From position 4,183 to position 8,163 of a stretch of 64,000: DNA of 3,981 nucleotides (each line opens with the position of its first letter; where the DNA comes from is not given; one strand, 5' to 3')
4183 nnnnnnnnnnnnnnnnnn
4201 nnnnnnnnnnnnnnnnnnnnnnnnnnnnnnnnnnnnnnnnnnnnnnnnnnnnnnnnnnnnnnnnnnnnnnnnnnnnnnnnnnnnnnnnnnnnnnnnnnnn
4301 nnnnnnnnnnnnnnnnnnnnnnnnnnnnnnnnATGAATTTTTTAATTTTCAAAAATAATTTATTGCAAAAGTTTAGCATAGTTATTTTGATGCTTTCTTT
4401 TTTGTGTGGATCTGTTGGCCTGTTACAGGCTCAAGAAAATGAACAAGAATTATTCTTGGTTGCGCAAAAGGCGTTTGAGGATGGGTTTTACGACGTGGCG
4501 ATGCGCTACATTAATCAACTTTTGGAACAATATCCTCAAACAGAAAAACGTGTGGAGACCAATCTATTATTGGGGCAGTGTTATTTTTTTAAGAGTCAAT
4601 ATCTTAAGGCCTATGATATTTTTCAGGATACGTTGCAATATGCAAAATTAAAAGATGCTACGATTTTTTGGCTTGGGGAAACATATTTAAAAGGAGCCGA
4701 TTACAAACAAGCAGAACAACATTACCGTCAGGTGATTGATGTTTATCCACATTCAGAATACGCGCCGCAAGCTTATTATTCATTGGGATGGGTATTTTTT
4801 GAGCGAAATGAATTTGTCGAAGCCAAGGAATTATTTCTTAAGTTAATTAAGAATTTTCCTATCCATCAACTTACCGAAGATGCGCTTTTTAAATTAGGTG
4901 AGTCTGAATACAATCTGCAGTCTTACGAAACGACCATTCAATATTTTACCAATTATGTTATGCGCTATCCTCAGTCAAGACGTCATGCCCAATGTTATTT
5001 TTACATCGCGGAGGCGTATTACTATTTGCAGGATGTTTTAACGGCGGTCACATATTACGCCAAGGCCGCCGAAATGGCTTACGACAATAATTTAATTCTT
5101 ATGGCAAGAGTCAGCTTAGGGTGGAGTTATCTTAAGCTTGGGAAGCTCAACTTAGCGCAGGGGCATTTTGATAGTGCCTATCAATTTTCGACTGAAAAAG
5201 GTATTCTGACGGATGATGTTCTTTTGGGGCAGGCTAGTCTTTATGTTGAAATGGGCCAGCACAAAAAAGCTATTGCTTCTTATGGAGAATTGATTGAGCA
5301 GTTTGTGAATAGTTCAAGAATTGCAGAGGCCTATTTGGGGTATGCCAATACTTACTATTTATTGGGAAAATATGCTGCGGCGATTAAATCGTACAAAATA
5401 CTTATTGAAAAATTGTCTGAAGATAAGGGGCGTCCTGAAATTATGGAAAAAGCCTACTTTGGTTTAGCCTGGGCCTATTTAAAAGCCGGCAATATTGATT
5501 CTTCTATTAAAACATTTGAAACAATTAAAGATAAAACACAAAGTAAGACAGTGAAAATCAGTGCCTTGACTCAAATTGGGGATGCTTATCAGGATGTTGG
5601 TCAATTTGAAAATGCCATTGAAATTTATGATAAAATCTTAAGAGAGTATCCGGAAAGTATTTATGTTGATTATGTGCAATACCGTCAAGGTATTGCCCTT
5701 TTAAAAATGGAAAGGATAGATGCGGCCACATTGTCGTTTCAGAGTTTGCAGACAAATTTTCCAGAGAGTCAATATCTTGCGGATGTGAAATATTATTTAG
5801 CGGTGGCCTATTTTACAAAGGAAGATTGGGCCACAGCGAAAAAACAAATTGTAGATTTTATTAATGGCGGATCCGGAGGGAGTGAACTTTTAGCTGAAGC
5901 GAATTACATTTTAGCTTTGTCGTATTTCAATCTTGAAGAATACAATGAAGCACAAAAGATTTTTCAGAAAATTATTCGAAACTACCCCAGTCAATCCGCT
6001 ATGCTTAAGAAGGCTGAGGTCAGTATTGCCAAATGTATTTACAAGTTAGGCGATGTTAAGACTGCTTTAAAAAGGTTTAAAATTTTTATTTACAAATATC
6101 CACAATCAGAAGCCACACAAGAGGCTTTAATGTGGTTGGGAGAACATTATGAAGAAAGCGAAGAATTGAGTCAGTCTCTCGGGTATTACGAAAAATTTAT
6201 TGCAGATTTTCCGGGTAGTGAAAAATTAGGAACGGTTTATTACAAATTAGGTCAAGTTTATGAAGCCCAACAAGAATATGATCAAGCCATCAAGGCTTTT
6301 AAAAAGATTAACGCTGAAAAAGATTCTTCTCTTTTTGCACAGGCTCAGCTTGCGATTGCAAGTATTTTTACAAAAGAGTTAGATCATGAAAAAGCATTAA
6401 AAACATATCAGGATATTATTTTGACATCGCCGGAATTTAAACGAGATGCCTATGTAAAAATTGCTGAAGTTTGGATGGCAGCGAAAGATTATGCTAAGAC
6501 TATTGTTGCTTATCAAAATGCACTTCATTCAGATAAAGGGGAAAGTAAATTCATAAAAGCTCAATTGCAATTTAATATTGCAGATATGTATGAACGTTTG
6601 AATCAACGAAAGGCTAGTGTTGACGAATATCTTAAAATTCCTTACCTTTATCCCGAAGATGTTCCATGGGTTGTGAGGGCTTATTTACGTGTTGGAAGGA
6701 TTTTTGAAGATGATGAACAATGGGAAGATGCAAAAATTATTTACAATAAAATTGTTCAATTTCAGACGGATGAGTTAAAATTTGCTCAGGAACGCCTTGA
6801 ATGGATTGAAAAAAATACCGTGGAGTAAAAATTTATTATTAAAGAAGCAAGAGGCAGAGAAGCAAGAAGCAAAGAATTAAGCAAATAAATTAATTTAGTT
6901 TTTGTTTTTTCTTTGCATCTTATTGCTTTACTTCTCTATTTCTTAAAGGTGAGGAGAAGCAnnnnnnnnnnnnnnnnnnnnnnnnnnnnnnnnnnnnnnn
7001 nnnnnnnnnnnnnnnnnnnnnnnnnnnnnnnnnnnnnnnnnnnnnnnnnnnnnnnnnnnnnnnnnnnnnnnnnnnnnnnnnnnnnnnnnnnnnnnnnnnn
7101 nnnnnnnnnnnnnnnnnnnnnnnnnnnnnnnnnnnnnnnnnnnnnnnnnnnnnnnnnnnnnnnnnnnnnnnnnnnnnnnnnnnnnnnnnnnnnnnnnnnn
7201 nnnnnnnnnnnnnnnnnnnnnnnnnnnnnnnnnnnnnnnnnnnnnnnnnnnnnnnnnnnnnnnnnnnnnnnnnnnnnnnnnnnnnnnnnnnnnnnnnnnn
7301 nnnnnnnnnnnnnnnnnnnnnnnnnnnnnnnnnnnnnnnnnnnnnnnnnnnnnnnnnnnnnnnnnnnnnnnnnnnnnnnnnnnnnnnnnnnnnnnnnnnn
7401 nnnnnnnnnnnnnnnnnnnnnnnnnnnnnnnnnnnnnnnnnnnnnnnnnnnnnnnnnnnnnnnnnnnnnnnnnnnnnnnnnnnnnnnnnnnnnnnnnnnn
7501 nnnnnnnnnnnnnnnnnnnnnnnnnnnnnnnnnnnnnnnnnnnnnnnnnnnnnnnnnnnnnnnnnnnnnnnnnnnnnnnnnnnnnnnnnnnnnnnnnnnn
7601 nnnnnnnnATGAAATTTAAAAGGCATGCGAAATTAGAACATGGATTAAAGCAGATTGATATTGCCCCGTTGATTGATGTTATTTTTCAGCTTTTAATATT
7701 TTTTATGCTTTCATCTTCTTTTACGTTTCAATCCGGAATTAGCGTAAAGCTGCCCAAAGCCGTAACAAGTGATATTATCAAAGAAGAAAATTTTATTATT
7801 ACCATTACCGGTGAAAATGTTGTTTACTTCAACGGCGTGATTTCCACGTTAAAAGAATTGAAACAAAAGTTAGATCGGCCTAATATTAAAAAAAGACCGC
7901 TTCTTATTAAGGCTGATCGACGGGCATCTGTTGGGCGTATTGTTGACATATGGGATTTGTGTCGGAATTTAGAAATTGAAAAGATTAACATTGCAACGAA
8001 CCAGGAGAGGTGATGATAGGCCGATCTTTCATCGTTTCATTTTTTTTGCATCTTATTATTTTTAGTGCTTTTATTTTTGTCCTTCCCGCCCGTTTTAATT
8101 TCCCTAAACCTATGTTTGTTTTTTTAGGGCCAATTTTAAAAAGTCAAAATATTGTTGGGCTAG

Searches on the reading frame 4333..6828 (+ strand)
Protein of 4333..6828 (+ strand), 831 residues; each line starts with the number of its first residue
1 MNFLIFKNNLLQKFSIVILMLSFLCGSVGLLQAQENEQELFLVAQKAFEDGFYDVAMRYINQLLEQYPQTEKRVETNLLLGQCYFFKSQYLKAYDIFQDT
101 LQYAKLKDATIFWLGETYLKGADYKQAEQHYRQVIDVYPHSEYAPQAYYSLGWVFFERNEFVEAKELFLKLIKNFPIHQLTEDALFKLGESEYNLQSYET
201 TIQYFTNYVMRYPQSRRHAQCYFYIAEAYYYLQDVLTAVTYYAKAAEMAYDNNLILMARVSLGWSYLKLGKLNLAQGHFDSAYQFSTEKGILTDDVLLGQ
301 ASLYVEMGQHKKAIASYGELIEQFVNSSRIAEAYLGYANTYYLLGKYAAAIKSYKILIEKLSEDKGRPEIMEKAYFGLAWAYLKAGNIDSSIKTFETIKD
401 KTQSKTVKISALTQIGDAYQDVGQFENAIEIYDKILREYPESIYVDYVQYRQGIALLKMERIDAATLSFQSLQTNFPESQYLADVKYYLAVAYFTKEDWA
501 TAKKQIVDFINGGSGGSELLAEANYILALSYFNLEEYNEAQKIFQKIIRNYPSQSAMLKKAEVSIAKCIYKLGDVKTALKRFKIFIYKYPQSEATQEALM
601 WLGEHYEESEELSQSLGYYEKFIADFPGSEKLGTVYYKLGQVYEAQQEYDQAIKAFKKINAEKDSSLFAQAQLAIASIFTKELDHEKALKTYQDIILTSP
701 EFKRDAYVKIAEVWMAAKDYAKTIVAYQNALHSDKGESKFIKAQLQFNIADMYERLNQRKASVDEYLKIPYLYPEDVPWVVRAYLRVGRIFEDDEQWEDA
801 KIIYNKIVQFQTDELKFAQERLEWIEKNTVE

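Call 71: search_protein_families(library=pfam, proteins=[window:4333-6828:+], max_evalue=0.0001)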
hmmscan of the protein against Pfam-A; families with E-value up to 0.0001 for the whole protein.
window:4333-6828:+ (831 aa): 22 families
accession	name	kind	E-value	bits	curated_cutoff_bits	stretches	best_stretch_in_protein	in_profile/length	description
PF13174.12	TPR_6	-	9e-74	239.7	26.3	1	522-552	1-31/33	Tetratricopeptide repeat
PF07719.23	TPR_2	-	6.8e-48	157.3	27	0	635-658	3-26/34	Tetratricopeptide repeat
PF13424.12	TPR_12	-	2.2e-43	146.7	30.1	3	110-173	4-73/77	Tetratricopeptide repeat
PF13432.12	TPR_16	-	8.7e-42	141.6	32.7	2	298-359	1-59/65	Tetratricopeptide repeat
PF00515.34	TPR_1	-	6.6e-37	124.3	27.8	1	635-658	3-26/34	Tetratricopeptide repeat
PF13428.12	TPR_14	-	6.5e-36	119.5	23.5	0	411-443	3-35/44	Tetratricopeptide repeat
PF13181.12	TPR_8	-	5.3e-32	107.7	25.7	0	410-440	2-32/34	Tetratricopeptide repeat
PF14559.12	TPR_19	-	2.6e-27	95.4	25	0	123-173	6-53/68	Tetratricopeptide repeat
PF13525.12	YfiO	-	3.6e-25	89.4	25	2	450-533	9-91/203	Outer membrane lipoprotein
PF12895.13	ANAPC3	-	9.2e-19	68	27.2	0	522-580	24-77/82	Anaphase-promoting complex, cyclosome, subunit 3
PF13176.12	TPR_7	-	1.4e-18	65.7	27.9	0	411-436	1-26/36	Tetratricopeptide repeat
PF09976.15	TPR_21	-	2.3e-11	44.2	25.5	0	305-448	50-184/193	Tetratricopeptide repeat-like domain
PF17874.7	TPR_MalT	-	8.6e-11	42.1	45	0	44-168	8-145/336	MalT-like TPR region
PF23914.1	TPR_CcmH_CycH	-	1.5e-09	38.4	42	0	639-731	56-148/158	Cytochrome c-type biogenesis protein H TPR domain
PF24575.1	TPR_Slam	-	2.2e-08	34.9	35.2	0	636-683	50-97/104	Surface lipoprotein assembly modifier, N-terminal TPR repeats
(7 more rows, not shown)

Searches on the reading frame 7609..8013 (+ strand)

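Call 71: search_protein_families(library=pfam, proteins=[window:7609-8013:+], max_evalue=0.0001)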
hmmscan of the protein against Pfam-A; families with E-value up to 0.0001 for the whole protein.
window:7609-8013:+ (134 aa): 1 family
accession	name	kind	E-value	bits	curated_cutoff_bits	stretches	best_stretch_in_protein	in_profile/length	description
PF02472.21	ExbD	-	1.4e-24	87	25.4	1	14-132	6-127/128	Biopolymer transport protein ExbD/TolR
